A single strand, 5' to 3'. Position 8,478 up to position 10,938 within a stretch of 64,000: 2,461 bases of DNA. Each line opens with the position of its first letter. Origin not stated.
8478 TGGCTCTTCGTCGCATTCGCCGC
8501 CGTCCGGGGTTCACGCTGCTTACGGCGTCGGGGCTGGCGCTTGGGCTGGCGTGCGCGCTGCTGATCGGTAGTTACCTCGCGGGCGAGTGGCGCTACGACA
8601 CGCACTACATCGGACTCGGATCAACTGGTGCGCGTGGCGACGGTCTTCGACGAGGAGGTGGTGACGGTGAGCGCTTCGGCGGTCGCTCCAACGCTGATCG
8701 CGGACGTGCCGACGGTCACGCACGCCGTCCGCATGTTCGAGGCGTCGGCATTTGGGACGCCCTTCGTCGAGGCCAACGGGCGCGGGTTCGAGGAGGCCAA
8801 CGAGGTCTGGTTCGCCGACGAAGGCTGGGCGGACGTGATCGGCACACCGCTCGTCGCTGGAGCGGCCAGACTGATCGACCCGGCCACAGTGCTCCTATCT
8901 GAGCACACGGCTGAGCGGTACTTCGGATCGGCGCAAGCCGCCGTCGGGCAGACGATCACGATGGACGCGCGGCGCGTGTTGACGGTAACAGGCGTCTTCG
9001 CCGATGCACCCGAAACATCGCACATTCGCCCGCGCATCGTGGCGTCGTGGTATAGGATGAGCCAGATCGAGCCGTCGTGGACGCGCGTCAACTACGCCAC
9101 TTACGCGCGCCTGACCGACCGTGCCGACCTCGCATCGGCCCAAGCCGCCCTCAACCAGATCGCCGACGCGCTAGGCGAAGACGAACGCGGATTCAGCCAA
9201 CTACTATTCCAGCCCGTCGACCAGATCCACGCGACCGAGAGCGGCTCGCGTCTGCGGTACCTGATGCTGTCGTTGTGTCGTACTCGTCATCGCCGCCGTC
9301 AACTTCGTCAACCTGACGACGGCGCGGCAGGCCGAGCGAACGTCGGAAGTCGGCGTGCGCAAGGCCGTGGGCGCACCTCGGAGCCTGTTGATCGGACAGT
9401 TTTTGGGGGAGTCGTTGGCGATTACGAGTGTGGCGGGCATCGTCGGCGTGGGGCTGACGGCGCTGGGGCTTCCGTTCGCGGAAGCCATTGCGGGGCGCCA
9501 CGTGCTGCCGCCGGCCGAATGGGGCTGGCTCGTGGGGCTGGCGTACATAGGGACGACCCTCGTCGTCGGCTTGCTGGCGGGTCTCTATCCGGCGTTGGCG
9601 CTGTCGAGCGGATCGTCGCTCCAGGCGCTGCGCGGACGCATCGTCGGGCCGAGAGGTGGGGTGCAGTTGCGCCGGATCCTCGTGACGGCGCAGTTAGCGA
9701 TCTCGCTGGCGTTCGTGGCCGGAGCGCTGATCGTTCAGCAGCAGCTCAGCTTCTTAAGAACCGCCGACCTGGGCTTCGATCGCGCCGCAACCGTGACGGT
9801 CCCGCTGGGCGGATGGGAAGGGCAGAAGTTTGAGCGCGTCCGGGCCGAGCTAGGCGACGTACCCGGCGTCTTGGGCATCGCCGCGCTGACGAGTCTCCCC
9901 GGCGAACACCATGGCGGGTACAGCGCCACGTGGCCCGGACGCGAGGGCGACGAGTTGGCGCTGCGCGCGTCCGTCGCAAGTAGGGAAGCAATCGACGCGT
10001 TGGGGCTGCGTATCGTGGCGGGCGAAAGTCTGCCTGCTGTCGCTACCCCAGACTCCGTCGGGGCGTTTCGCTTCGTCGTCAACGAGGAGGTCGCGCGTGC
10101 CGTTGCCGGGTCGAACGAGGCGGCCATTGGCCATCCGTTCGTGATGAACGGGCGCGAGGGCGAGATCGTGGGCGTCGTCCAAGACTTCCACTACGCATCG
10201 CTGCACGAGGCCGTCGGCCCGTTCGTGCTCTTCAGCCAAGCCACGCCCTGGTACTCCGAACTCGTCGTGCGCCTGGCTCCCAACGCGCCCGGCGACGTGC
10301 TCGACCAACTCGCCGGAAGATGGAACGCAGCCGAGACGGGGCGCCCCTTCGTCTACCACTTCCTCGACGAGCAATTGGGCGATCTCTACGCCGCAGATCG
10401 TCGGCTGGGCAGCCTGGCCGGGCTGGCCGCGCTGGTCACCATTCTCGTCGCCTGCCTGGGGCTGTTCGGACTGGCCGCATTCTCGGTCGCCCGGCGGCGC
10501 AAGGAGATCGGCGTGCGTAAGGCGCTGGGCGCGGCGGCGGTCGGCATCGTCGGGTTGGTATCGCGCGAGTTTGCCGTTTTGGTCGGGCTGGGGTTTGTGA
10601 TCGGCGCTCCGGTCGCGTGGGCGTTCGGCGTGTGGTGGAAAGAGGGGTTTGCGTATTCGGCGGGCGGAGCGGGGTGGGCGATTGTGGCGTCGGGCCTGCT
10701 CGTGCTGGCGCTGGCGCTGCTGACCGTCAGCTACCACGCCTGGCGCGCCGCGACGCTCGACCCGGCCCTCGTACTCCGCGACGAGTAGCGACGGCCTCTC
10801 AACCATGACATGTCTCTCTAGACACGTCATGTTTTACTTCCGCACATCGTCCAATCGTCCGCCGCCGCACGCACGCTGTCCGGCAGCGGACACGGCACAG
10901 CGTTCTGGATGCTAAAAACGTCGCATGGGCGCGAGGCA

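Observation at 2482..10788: Frameshifts pile up in the first ATPase and P1-P3 and are absent from the rest of the window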

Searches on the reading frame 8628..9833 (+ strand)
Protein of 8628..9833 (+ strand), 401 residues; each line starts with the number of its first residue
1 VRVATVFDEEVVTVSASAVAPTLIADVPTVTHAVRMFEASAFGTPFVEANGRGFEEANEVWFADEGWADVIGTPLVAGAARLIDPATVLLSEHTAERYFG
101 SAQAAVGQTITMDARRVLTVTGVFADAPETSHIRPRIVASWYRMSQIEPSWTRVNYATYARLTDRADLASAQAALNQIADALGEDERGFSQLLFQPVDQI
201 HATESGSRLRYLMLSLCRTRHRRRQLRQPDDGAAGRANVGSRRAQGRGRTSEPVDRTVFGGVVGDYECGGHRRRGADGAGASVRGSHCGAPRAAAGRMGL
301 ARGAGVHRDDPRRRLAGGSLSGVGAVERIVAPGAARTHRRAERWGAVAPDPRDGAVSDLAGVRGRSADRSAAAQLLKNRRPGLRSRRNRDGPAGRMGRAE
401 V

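Call 5: search_protein_families(library=ncbifam, proteins=[window:8628-9833:+])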
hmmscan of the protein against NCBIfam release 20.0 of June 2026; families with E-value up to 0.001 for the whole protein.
window:8628-9833:+ (401 aa): 1 family
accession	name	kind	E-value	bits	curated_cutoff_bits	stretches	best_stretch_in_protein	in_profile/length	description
TIGR03434.1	ADOP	subfamily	1.6e-09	36.5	622.3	1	66-187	123-246/803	ADOP family duplicated permease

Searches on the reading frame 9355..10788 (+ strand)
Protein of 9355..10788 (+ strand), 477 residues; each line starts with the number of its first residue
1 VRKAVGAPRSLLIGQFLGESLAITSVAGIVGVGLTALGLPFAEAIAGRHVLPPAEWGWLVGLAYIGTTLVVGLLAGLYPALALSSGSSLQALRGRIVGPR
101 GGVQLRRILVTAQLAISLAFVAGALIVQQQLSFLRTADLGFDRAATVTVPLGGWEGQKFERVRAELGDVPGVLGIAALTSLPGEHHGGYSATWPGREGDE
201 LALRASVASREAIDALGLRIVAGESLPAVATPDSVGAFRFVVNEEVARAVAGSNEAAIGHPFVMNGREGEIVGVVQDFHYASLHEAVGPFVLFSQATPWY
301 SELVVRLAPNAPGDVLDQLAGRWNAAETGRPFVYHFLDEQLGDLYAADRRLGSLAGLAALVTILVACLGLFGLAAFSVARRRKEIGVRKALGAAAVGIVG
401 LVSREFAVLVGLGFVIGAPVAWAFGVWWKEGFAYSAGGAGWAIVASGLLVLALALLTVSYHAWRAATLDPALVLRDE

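Call 5: search_protein_families(library=ncbifam, proteins=[window:9355-10788:+])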
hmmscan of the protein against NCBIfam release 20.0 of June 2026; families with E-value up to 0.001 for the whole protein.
window:9355-10788:+ (477 aa): 3 families
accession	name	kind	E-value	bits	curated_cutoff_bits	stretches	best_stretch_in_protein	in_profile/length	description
TIGR03434.1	ADOP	subfamily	1.2e-67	228.7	622.3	1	1-477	306-803/803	ADOP family duplicated permease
NF007826.0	PRK10535.1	equivalog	6.4e-05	21.4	966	0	348-421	518-591/648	macrolide ABC transporter ATP-binding protein/permease MacB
NF038008.1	ABC_perm_DarB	equivalog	0.00021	19.4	700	0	103-295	409-610/777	darobactin export ABC transporter permease subunit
